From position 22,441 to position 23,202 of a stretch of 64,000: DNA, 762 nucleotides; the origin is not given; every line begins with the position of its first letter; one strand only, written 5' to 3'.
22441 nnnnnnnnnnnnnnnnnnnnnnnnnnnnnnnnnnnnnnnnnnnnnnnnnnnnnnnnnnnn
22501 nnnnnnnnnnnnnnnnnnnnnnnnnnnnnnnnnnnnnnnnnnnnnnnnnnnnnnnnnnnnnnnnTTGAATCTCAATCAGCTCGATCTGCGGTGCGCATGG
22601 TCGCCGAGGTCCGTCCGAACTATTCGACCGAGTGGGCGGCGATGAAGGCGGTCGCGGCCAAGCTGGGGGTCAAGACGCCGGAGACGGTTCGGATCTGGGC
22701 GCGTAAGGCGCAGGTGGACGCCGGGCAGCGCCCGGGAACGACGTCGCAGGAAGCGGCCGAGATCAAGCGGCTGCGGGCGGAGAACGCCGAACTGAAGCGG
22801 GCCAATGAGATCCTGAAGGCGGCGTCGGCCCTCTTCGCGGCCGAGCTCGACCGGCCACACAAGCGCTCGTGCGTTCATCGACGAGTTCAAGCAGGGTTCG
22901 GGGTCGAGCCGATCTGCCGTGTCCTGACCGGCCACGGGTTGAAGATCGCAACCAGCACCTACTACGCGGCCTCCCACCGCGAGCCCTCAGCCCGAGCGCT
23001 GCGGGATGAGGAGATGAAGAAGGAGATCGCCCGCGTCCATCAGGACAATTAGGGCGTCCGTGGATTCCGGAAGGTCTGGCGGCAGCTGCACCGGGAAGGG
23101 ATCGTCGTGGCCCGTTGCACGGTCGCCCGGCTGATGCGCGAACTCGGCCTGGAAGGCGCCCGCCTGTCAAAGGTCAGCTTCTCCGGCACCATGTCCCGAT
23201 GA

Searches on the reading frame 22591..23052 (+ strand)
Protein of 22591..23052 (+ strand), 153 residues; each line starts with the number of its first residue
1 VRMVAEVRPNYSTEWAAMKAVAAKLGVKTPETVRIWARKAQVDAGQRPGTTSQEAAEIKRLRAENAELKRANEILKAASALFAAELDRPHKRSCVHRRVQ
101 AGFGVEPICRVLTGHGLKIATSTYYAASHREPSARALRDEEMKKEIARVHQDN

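Call 15: search_protein_families(library=pfam, proteins=[window:22591-23052:+], max_evalue=0.001)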
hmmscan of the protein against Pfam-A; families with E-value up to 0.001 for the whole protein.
window:22591-23052:+ (153 aa): 0 families

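Call 59: search_protein_families(library=pfam, proteins=[window:22591-23052:+], max_evalue=1)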
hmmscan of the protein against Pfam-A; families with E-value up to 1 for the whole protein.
window:22591-23052:+ (153 aa): 3 families
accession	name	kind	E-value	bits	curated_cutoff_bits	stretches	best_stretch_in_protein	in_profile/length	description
PF01527.26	HTH_Tnp_1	-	0.001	19.6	24.1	1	16-70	24-72/75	Transposase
PF13411.12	MerR_1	-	0.027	15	21.6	1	18-77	3-68/69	MerR HTH family regulatory protein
PF04977.20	DivIC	-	0.25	11.6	28.9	1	52-77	20-45/80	Septum formation initiator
